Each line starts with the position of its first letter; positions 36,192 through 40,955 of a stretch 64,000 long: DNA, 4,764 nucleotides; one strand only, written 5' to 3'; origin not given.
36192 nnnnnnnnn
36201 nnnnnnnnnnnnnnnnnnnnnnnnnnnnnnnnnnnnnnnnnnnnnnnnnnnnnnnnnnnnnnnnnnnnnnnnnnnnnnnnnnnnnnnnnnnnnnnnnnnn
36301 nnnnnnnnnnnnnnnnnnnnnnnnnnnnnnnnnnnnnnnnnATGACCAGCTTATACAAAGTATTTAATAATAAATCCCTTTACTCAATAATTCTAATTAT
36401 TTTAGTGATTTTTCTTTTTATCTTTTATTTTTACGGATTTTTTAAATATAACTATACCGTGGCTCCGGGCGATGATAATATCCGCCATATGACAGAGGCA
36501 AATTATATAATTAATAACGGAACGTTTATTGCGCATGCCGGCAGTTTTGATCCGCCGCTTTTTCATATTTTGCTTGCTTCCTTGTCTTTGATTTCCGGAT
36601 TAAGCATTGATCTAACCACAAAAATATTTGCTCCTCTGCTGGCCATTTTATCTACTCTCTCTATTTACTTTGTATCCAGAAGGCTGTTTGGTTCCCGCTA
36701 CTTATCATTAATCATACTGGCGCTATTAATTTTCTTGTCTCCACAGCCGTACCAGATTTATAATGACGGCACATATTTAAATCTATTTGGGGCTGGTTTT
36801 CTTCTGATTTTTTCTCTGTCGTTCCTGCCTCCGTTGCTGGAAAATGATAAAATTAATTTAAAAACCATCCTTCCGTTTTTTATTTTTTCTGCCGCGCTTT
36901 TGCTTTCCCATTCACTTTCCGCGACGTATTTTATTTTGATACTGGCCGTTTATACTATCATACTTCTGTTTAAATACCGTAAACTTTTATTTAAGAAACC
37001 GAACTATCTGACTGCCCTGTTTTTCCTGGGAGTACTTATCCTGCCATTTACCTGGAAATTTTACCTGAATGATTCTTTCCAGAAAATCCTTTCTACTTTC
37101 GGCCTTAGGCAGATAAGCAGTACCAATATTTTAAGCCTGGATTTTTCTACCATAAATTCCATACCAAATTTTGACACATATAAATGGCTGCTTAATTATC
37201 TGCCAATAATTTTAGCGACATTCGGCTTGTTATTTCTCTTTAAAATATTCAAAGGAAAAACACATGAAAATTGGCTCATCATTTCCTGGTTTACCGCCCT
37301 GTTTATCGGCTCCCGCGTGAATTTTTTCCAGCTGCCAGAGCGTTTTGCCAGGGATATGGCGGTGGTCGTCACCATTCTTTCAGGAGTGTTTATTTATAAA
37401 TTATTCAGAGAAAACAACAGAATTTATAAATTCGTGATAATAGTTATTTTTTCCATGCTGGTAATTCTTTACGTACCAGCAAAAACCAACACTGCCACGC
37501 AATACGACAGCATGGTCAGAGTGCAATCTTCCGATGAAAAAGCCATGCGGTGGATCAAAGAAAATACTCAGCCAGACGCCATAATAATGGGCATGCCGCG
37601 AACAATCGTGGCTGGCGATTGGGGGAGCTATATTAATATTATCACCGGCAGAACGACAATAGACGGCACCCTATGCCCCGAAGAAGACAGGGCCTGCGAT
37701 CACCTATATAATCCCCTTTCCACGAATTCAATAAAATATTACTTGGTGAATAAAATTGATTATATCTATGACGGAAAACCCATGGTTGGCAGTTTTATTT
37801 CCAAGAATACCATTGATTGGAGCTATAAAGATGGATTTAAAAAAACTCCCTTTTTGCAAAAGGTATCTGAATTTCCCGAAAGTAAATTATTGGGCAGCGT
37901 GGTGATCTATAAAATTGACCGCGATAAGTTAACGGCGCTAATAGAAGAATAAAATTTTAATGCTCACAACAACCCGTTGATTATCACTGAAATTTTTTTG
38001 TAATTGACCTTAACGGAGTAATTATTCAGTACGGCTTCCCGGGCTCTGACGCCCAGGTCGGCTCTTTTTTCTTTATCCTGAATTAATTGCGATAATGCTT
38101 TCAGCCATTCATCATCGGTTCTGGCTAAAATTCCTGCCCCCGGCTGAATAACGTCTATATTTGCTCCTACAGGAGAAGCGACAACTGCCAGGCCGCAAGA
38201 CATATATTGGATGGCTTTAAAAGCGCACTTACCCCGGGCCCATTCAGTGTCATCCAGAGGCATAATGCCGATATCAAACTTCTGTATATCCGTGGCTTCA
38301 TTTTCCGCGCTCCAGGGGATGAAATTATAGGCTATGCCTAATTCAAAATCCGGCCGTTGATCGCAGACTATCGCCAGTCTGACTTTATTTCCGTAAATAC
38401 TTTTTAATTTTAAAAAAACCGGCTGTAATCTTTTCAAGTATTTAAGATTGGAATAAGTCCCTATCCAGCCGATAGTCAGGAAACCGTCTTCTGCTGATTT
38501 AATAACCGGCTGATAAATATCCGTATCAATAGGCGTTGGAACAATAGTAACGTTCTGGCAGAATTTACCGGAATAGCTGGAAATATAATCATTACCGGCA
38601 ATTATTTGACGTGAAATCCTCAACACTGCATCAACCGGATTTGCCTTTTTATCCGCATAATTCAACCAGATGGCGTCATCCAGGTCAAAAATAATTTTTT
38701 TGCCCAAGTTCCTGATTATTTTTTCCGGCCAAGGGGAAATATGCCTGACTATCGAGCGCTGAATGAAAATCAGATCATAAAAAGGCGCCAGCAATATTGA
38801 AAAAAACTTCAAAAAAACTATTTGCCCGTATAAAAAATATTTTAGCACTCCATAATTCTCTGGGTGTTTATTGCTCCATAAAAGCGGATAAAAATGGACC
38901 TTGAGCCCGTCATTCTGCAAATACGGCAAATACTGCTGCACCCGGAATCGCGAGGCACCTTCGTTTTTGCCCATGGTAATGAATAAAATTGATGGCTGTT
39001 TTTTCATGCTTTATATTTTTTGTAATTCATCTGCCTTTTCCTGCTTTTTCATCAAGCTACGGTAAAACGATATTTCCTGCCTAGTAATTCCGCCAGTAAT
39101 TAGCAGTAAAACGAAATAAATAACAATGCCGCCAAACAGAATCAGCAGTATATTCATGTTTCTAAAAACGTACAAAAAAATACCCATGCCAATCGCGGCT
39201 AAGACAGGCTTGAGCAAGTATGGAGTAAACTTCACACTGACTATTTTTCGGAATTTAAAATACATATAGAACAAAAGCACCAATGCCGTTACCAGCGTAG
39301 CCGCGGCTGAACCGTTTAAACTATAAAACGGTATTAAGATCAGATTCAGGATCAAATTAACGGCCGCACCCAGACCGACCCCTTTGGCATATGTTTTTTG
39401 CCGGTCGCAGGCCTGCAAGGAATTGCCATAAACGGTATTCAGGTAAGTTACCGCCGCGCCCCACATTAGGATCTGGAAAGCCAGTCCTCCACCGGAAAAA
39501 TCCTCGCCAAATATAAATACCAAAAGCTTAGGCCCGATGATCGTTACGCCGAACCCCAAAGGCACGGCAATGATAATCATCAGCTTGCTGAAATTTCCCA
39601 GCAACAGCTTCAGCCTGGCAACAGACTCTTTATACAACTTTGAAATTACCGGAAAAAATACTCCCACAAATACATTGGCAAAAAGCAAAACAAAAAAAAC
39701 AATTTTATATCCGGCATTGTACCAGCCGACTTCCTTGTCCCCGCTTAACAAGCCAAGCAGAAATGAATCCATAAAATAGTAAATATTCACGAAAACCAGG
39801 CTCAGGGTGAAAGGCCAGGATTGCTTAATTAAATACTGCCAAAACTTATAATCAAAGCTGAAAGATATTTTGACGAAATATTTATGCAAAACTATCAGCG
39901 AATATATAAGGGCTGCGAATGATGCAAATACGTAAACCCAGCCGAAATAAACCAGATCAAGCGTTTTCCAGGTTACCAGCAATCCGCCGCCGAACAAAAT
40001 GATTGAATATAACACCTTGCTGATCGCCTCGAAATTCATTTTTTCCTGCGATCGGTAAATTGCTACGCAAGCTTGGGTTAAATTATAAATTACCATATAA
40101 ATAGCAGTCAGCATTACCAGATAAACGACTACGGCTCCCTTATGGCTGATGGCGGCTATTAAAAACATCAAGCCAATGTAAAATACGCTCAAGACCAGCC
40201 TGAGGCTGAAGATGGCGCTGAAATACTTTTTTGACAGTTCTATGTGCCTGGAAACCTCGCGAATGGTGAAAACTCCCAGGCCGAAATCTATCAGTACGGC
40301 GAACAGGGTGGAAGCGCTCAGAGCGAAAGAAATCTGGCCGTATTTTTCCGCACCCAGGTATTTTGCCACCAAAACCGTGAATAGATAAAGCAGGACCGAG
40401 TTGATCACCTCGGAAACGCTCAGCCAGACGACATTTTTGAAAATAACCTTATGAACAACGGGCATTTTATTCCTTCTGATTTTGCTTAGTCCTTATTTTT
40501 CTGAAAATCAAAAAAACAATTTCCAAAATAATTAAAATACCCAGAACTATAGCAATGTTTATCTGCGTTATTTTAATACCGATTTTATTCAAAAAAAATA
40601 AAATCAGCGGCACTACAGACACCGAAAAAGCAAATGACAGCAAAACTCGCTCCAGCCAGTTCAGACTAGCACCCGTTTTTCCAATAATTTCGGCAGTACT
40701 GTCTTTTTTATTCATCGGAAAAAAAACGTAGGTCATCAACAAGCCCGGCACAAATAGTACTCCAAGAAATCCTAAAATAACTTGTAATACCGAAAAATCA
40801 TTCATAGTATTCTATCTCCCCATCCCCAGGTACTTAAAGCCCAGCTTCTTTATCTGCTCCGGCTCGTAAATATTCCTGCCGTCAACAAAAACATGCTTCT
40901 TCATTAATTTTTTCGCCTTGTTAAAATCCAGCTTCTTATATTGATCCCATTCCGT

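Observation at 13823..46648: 33-kb locus built for polyprenyl-phosphate-sugar-dependent extracytoplasmic glycosylation (3 DPM1-like GT2 + GtrA + 4 GT-C-like proteins + 2 flippases + ~10 GT4)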

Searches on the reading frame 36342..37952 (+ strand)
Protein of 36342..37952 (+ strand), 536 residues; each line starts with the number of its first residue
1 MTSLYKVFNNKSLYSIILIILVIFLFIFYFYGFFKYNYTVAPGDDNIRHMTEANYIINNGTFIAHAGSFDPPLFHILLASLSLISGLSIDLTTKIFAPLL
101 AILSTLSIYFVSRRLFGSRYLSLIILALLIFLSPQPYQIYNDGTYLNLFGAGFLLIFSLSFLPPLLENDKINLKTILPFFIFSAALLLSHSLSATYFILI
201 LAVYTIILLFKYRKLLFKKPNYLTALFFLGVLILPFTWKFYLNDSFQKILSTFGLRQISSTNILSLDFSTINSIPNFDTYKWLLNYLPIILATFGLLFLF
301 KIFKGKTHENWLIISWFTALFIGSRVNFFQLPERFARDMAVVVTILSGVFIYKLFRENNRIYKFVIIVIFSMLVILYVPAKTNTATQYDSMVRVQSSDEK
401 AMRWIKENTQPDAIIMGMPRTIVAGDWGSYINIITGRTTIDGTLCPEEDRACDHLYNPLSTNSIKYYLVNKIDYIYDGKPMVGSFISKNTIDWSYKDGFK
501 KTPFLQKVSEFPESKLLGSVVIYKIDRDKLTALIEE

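Call 5: search_protein_families(library=pfam, proteins=[window:36342-37952:+], max_evalue=0.01)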
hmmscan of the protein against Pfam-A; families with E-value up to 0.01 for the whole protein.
window:36342-37952:+ (536 aa): 1 family
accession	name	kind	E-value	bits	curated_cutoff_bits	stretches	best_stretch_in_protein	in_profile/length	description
PF20176.3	DUF6541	-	4.2e-11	42.3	29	1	16-321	95-406/646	Family of unknown function (DUF6541)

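Call 10: search_protein_families(library=pfam, proteins=[window:36342-37952:+], max_evalue=10)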
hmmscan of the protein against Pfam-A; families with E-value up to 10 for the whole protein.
window:36342-37952:+ (536 aa): 6 families
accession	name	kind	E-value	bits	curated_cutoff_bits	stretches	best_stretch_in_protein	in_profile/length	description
PF20176.3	DUF6541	-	4.2e-11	42.3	29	1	16-321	95-406/646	Family of unknown function (DUF6541)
PF20604.3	DUF6798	-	0.015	15.4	26.9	1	399-420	4-25/61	Domain of unknown function (DUF6798)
PF04932.20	Wzy_C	-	0.87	9.8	31.7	1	179-234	3-53/149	O-Antigen ligase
PF24073.1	DUF7365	-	1.1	9.8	27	1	359-409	7-60/101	Coiled-coil region of unknown function (DUF7365)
PF11255.13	DUF3054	-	1.4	9.7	25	1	310-377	38-104/110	Protein of unknown function (DUF3054)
PF11992.13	TgpA_N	-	2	7.8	30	1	96-236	21-173/333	TgpA N-terminal domain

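Call 11: search_protein_families(library=ncbifam, proteins=[window:36342-37952:+], max_evalue=1)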
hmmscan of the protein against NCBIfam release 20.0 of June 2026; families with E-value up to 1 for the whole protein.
window:36342-37952:+ (536 aa): 1 family
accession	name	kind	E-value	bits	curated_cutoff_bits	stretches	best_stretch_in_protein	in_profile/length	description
TIGR04154.1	archaeo_STT3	subfamily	0.012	14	450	2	189-409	268-508/831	oligosaccharyl transferase, archaeosortase A system-associated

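Call 15: search_solved_structures(query=window:36342-37952:+, max_evalue=10)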
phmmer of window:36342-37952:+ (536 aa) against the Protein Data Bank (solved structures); distinct sequences matched with E-value up to 10: 0.

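Call 50: search_protein_representatives(protein=window:36342-37952:+)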
Query: 536 residues. Proteins with E-value up to 0.001 (for the whole library): 293; up to 1e-10: 181; up to 1e-30: 21. The best 150 are listed.
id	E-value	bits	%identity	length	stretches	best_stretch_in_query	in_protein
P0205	3.8e-220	748.6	63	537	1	1-534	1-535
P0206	3.9e-126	438.4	44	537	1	16-534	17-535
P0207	1.2e-113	397.1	42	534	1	11-530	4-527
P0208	3.0e-111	389.3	45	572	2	311-534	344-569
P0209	8.2e-97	341.6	41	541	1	8-530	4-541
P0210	7.4e-96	338.5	42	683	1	8-530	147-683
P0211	1.9e-86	307.4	41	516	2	213-530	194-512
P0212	3.5e-86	306.5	41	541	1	6-530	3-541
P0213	1.6e-79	284.6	35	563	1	8-530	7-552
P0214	3.1e-77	277.0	34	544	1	4-530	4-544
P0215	1.2e-68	248.7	33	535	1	9-530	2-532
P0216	5.3e-67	243.3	34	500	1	68-531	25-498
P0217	5.7e-65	236.5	30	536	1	11-529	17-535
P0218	1.6e-60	221.9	32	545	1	12-530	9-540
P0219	2.8e-50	188.1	31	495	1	65-529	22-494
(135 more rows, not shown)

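Call 54: search_solved_structures(query=A4, max_evalue=10)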
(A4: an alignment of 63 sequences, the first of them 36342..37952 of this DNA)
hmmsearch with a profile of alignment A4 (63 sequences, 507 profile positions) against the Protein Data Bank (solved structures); distinct sequences matched with E-value up to 10: 5.
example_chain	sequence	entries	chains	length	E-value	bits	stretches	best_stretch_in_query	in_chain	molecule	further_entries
8i9p_Lh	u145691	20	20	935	0.00074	21.4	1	81-295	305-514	dolichyl-diphosphooligosaccharide--protein glycotransferase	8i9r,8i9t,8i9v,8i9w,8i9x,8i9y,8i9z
3vu0_A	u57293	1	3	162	0.032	16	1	397-503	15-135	Putative uncharacterized protein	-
7w3w_A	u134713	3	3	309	1.9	10.1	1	387-441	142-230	Iron-utilization periplasmic protein | Ferric iron ABC transporter iron-binding protein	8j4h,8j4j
3waj_A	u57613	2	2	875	5.8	8.5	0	206-322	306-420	Transmembrane oligosaccharyl transferase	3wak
5gmy_A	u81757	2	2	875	5.8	8.5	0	206-322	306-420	Transmembrane oligosaccharyl transferase, putative | Dolichyl-phosphooligosaccharide-protein glycotransferase 3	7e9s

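Call 64: predict_structure(alignment_id=A4)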
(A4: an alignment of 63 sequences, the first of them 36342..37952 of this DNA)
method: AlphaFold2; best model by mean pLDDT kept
length: 536 residues; sequences in the alignment: 63
mean_pLDDT: 93.6   pTM: 0.92
mean pLDDT of the five models: 93.6, 93.0, 92.6, 91.9, 91.8
residues with pLDDT >= 90: 446; 70-90: 75; 50-70: 13; < 50: 2
segments of 3 or more residues with pLDDT < 50: none
pLDDT, mean of each block of 10 residues (from residue 1): 66 95 98 97 94 96 81 96 98 98 98 97 97 96 96 98 95 97 97 96 97 92 96 93 89 90 72 89 96 97 96 98 92 96 98 92 89 90 95 96 98 95 88 97 84 93 96 97 85 94 98 96 98 96
secondary structure, 60 per line:
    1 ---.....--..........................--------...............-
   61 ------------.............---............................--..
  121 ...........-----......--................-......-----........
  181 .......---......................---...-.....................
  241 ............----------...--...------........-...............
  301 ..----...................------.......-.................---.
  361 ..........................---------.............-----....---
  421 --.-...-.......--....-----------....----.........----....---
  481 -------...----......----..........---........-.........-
elements in order: H4-8 H11-36 H45-59 H73-85 H89-116 H119-131 H137-142 H145-160 H162-167 H173-187 H191-212 H220-252 H277-284 H286-302 H307-325 H332-338 H340-356 H360-386 H396-408 E414-417 H430-435 E438-441 H453-456 H461-469 E474-477 H495-500 E505-514 E518-525 H527-535

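Call 68: fold_search(model_id=the predicted structure, library=pdb)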
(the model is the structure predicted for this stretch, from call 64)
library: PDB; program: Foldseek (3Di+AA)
matches with E <= 10: 229; with E <= 0.001: 28
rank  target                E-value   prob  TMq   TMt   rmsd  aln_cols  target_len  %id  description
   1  8age_A                1.8e-10  1.00  0.63  0.55   9.1       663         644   15  Structure of yeast oligosaccharylransferase complex with acceptor peptide bound (released 2022-12-07)
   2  8pn9_A                3.3e-10  1.00  0.59  0.50  10.6       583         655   15  Structure of human oligosaccharyltransferase OST-A complex bound to NGI-1 (released 2024-05-08)
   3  7oci_F                7.1e-10  1.00  0.62  0.54  10.3       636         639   15  Cryo-EM structure of yeast Ost6p containing oligosaccharyltransferase complex (released 2022-02-16)
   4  6s7t_A                1.1e-09  1.00  0.60  0.47  11.0       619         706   15  Cryo-EM structure of human oligosaccharyltransferase complex OST-B (released 2019-12-18)
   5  6ezn_F                1.6e-09  1.00  0.62  0.52  11.0       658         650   14  Cryo-EM structure of the yeast oligosaccharyltransferase (OST) complex (released 2018-01-17)
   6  6c26_A                1.6e-09  1.00  0.62  0.53  11.4       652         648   13  The Cryo-EM structure of a eukaryotic oligosaccharyl transferase complex (released 2018-01-31)
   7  8b6l_I                3.7e-09  1.00  0.63  0.51  10.3       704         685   13  Subtomogram average of the human Sec61-TRAP-OSTA-translocon (released 2022-12-07)
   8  8agb_A                4.1e-09  1.00  0.62  0.53  10.4       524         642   15  Structure of yeast oligosaccharylransferase complex with lipid-linked oligosaccharide bound (released 2022-12-07)
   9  8agc_A                4.1e-09  1.00  0.61  0.48   8.2       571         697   14  Structure of yeast oligosaccharylransferase complex with lipid-linked oligosaccharide and non-acceptor peptide bound (released 2022-12-07)
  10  7zlh_A                8.1e-09  1.00  0.53  0.45  10.7       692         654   12  Cryo-EM structure of C-mannosyltransferase CeDPY19, in apo state, bound to CMT2-Fab and anti-Fab nanobody (released 2023-01-11)
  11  7zli_A                1.6e-08  1.00  0.53  0.45  10.3       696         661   12  Cryo-EM structure of C-mannosyltransferase CeDPY19, in complex with Dol25-P-Man and bound to CMT2-Fab and anti-Fab nan (released 2023-01-11)
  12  7zlg_A                1.6e-08  1.00  0.53  0.45  10.6       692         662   12  Cryo-EM structure of C-mannosyltransferase CeDPY19, in complex with acceptor peptide and bound to CMT2-Fab and anti-Fa (released 2023-01-11)
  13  6s7o_A                1.9e-08  1.00  0.60  0.50  12.8       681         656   13  Cryo-EM structure of human oligosaccharyltransferase complex OST-A (released 2019-12-18)
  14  9n9j_I                2.0e-08  1.00  0.61  0.49  10.4       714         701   13  Structure of a GRP94 folding intermediate engaged with a CCDC134- and FKBP11-bound secretory translocon (released 2025-11-19)
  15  7e9s_A                6.8e-08  1.00  0.53  0.36  10.3       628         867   12  Archaeal oligosaccharyltransferase AglB from Archaeoglobus fulgidus in complex with an inhibitory peptide and a dolich (released 2021-09-08)
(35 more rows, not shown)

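Call 90: find_related_loci(query=A7, collection=metagenome_contigs, flank=8000)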
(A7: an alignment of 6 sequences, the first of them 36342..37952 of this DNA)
Query A7 (536 aa) in metagenome_contigs; peptide patterns used: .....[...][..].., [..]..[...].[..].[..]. (x = any residue, [..] = any of these).
187 stretches matched a pattern; 7 encode a relative of the query (tblastn E <= 1e-3); 7 distinct loci.
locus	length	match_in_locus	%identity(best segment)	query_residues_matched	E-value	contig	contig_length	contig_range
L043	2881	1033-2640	63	1-535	0e+0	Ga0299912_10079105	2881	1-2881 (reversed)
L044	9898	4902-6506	63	1-536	0e+0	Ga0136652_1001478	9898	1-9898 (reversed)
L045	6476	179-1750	61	10-533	0e+0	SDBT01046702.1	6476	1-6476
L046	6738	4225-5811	41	6-530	2e-120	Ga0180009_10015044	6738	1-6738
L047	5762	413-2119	39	7-535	4e-114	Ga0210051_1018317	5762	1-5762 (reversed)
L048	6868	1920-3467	40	29-530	4e-100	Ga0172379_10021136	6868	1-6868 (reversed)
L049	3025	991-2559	34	24-530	1e-82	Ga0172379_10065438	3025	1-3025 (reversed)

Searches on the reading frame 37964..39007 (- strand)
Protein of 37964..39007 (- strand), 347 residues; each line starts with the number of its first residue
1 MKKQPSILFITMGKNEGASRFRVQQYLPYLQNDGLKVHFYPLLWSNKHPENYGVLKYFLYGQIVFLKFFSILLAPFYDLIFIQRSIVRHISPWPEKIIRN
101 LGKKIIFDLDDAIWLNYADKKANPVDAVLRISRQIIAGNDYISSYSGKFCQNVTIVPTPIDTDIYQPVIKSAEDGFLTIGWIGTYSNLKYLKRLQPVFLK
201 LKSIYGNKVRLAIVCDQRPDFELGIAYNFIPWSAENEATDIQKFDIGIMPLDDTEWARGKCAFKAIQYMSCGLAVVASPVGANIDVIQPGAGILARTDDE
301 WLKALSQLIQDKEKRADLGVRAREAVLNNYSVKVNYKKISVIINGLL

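Call 5: search_protein_families(library=pfam, proteins=[window:37964-39007:-], max_evalue=0.01)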
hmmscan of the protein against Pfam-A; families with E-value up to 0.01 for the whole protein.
window:37964-39007:- (347 aa): 3 families
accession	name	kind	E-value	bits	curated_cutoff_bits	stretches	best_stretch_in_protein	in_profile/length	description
PF13692.12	Glyco_trans_1_4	-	6e-10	40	27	1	178-311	3-142/142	Glycosyl transferases group 1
PF00534.26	Glycos_transf_1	-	2.1e-06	27.8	26.4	1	264-324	108-171/172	Glycosyl transferases group 1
PF13524.12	Glyco_trans_1_2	-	5.5e-06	26.8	25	1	258-335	60-138/144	Glycosyl transferase-like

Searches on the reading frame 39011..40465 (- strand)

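Call 5: search_protein_families(library=pfam, proteins=[window:39011-40465:-], max_evalue=0.01)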
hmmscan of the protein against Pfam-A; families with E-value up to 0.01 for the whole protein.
window:39011-40465:- (484 aa): 2 families
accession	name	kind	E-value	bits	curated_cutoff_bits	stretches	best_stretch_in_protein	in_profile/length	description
PF01943.22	Polysacc_synt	-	2.2e-42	145.8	28.2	1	9-277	2-273/274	Polysaccharide biosynthesis protein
PF13440.11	Polysacc_synt_3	-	5e-16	59.2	23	1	33-323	2-288/293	Polysaccharide biosynthesis protein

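Call 70: search_protein_families(library=ncbifam, proteins=[window:39011-40465:-], max_evalue=0.00001)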
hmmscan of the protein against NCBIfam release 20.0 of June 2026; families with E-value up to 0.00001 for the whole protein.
window:39011-40465:- (484 aa): 4 families
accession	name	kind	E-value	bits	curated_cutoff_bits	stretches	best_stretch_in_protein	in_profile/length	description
NF041871.1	Wzx_EPS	equivalog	3.2e-28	98.7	800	1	25-400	19-394/492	exopolysaccharide biosynthesis flippase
NF007773.0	PRK10459.1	equivalog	4.4e-10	39.2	273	1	6-435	5-436/492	MOP flippase family protein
NF050818.1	PolSacchBiosHfsF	equivalog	1.3e-09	37.6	700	1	19-394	13-392/468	polysaccharide biosynthesis protein HfsF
NF047674.1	TeichurnBiosyTuaB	equivalog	7.7e-09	35.1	580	1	1-338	1-336/469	teichuronic acid biosynthesis protein TuaB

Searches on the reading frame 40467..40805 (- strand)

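Call 5: search_protein_families(library=pfam, proteins=[window:40467-40805:-], max_evalue=0.01)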
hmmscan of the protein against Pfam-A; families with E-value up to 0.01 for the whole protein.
window:40467-40805:- (112 aa): 1 family
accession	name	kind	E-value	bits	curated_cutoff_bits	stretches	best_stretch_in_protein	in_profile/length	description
PF07760.16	DUF1616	-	2.7e-17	63.3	31.6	1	5-110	20-124/307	Protein of unknown function (DUF1616)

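Call 11: search_protein_families(library=ncbifam, proteins=[window:40467-40805:-], max_evalue=1)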
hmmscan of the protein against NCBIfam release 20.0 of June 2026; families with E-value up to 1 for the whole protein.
window:40467-40805:- (112 aa): 4 families
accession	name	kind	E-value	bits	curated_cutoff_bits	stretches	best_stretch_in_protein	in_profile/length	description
NF045937.1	MSC_0624_12TM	equivalog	0.00046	18.9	70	1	14-109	251-341/445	MSC_0624 family F1-like ATPase-associated membrane protein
NF047902.1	MmDecMmdD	equivalog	0.02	15.1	150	1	79-109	13-43/112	methylmalonyl-CoA decarboxylase subunit delta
TIGR00886.1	2A0108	subfamily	0.047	12.8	311.7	1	2-99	92-182/368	NarK family nitrate/nitrite MFS transporter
NF038216.1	ABZJ_00895_fam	subfamily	0.082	12.8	33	0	55-99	72-117/134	ABZJ_00895 family protein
